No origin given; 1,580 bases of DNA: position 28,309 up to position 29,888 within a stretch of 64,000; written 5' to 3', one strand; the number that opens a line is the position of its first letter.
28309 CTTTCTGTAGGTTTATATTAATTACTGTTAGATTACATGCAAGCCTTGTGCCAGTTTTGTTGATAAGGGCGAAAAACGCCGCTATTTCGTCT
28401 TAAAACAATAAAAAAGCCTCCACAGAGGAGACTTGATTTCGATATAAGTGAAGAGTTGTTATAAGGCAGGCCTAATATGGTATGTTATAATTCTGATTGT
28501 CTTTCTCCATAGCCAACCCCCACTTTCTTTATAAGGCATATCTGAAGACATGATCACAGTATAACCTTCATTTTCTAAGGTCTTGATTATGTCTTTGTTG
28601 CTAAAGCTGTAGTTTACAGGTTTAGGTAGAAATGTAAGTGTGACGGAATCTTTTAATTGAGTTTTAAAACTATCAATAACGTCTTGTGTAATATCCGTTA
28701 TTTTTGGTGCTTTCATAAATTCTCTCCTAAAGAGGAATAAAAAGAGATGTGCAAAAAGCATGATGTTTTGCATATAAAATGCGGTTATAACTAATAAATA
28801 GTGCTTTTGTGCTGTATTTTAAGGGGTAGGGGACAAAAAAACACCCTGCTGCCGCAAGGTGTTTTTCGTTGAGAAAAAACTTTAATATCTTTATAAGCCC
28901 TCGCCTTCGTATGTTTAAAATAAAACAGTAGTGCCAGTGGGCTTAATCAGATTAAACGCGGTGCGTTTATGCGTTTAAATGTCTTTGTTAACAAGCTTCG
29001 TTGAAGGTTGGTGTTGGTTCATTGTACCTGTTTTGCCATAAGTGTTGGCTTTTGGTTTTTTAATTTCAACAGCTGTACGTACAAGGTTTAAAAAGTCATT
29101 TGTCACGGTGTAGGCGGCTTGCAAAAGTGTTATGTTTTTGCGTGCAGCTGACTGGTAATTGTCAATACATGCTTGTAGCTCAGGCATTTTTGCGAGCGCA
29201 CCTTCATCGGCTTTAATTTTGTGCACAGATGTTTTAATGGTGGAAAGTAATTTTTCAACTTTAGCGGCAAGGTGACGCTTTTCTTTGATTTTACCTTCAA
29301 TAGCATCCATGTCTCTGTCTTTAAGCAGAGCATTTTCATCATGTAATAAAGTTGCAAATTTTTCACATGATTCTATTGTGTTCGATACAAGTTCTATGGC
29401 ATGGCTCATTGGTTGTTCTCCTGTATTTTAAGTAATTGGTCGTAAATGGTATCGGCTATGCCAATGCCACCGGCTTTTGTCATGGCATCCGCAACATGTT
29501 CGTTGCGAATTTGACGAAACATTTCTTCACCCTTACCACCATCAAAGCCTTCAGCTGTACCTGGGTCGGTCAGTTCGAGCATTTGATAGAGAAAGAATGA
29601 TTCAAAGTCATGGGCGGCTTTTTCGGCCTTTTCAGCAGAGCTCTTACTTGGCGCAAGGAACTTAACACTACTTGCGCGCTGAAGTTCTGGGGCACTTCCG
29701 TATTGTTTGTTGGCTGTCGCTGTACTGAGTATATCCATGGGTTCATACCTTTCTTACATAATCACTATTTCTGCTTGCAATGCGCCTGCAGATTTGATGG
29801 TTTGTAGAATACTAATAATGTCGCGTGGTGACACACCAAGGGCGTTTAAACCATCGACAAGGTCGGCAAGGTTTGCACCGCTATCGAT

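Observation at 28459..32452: Family of small paralogous proteins with a C-terminal [ST]G-x-W-[FLW]-W-[KR]-[KE] motif embedded in the flagellar cluster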

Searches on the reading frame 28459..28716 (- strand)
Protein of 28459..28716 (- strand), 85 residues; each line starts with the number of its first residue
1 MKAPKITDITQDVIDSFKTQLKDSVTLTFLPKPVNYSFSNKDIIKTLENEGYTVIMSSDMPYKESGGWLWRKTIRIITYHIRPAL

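Call 3: search_protein_families(library=pfam, proteins=[window:28459-28716:-], max_evalue=1)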
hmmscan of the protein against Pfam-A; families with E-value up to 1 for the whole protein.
window:28459-28716:- (85 aa): 1 family
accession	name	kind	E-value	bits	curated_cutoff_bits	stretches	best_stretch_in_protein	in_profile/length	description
PF17965.7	MucBP_2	-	0.13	13.2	23.4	1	35-61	30-53/74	Mucin binding domain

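Call 4: search_protein_families(library=ncbifam, proteins=[window:28459-28716:-], max_evalue=1)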
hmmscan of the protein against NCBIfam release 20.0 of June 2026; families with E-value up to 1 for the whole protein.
window:28459-28716:- (85 aa): 0 families

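Call 47: find_homologous_proteins(query=window:28459-28716:-, max_evalue=10)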
Query window:28459-28716:- (85 aa): 1 proteins with E <= 10 among 1 candidates.
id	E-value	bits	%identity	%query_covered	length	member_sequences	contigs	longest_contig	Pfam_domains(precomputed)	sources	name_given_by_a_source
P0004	3.9e-49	182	100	99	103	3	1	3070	-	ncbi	ncbi:MAG: hypothetical protein ACI8QY_001183, partial [bacterium]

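Call 53: predict_structure(alignment_id=A5)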
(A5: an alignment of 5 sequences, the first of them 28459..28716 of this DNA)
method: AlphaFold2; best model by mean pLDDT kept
length: 85 residues; sequences in the alignment: 5
mean_pLDDT: 51.2   pTM: 0.28
mean pLDDT of the five models: 51.2, 51.0, 50.7, 50.4, 48.1
residues with pLDDT >= 90: 0; 70-90: 0; 50-70: 48; < 50: 37
segments of 3 or more residues with pLDDT < 50: 1-9, 23-37, 60-64, 66-72
pLDDT, mean of each block of 10 residues (from residue 1): 42 57 40 47 64 58 48 52 55
secondary structure, 60 per line:
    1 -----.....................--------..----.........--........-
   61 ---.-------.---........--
elements in order: H6-26 H41-49 E52-59 E76-83

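Call 55: search_protein_families(library=phrogs, proteins=[window:28459-28716:-], max_evalue=0.1)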
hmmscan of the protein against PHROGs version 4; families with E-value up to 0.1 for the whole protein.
window:28459-28716:- (85 aa): 3 families
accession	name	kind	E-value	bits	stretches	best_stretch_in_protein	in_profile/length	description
phrog_7409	-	unknown function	0.0001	23.1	1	16-60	23-67/72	-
phrog_29923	-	unknown function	0.007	17.4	0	35-59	16-41/61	-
phrog_10018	-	unknown function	0.063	14.3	1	9-54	23-64/66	-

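Call 56: search_protein_families(library=padloc, proteins=[window:28459-28716:-], max_evalue=0.1)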
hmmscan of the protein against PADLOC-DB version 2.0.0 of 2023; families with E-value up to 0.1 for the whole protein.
window:28459-28716:- (85 aa): 0 families

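Call 70: search_dna_similar(query=window:28459-28716:-, collection=phages, mode=protein, max_evalue=1, max_rows=15)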
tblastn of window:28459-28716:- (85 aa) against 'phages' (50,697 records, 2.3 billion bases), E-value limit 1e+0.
No match.

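Call 76: find_related_loci(query=window:28459-28716:-, collection=viral_contigs, flank=5000)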
Query window:28459-28716:- (85 aa) in viral_contigs; peptide patterns used: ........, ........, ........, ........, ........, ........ (x = any residue, [..] = any of these).
9 stretches matched a pattern, but none encodes a relative of the query by tblastn (E <= 1e-3).

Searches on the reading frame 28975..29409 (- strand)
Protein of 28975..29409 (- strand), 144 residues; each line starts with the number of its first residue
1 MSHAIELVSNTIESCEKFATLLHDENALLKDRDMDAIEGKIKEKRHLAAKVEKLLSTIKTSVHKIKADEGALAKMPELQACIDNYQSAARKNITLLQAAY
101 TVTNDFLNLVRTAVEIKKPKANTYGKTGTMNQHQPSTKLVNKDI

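Call 3: search_protein_families(library=pfam, proteins=[window:28975-29409:-], max_evalue=1)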
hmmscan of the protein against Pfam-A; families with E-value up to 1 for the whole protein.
window:28975-29409:- (144 aa): 4 families
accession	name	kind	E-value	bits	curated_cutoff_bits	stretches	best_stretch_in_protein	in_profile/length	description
PF05130.17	FlgN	-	1.2e-10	42.4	30.5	1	5-131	7-146/147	FlgN protein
PF23594.1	RPN11_C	-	0.0068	16.8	27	1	8-56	18-66/80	26S proteasome regulatory subunit RPN11 C-terminal domain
PF23349.2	BBS7_hp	-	0.073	13.7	27.8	1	14-87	38-107/114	BBS7 hairpin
PF04711.18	ApoA-II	-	0.083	13.8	27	1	37-120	16-97/99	Apolipoprotein A-II (ApoA-II)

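Call 4: search_protein_families(library=ncbifam, proteins=[window:28975-29409:-], max_evalue=1)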
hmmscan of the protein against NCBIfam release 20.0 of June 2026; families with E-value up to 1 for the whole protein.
window:28975-29409:- (144 aa): 3 families
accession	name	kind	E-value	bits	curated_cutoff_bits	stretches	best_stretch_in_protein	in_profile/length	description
NF041157.1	Cit_synThplmales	equivalog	0.025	13.7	590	1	27-125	55-153/377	citrate synthase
NF009004.0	PRK12349.1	equivalog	0.044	12.6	508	1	21-124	53-157/372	citrate synthase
NF008508.1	PRK11425.1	equivalog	0.053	13.3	180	1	58-118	43-101/157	PTS N-acetylgalactosamine transporter subunit IIB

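Call 61: find_related_loci(query=A6, collection=metagenome_contigs, flank=6000)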
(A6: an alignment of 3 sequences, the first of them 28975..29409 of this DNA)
Query A6 (144 aa) in metagenome_contigs; peptide patterns used: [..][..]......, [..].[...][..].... (x = any residue, [..] = any of these).
600 stretches matched a pattern (row limit reached: there are more); 1 encode a relative of the query (tblastn E <= 1e-3); 1 distinct loci.
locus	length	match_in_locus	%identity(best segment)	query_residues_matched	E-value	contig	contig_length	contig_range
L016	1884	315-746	58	1-144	9e-56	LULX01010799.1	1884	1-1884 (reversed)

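Call 80: search_protein_families(library=pfam, proteins=[L016:941-1216:+], max_evalue=0.1)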
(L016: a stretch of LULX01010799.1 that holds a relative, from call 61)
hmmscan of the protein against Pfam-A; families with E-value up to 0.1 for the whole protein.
L016:941-1216:+ (91 aa): 0 families

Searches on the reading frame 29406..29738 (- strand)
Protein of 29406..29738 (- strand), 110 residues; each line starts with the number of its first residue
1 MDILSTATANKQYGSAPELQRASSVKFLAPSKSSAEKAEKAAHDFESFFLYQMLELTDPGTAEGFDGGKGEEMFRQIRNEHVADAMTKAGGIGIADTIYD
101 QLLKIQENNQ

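Call 3: search_protein_families(library=pfam, proteins=[window:29406-29738:-], max_evalue=1)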
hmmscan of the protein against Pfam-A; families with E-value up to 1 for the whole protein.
window:29406-29738:- (110 aa): 1 family
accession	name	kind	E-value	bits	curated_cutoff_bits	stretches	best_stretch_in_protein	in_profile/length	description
PF10135.14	Rod-binding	-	4e-11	43.7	25.1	1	59-101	8-51/51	Rod binding protein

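Call 4: search_protein_families(library=ncbifam, proteins=[window:29406-29738:-], max_evalue=1)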
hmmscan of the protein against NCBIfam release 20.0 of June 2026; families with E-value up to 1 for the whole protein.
window:29406-29738:- (110 aa): 4 families
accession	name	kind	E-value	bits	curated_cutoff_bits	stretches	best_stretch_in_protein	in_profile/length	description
NF009431.0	PRK12790.1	equivalog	7.5e-10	38.8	110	1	9-108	13-112/115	flagellar assembly peptidoglycan hydrolase FlgJ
TIGR02541.1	flagell_FlgJ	equivalog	1.6e-09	38.1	193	1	24-109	10-95/294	flagellar assembly peptidoglycan hydrolase FlgJ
NF009354.0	PRK12709.1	equivalog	0.00058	19.4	456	1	33-107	31-105/323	flagellar rod assembly protein/muramidase FlgJ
NF009350.0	PRK12708.1-2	equivalog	0.0032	17.7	189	1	39-108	31-104/132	peptidoglycan hydrolase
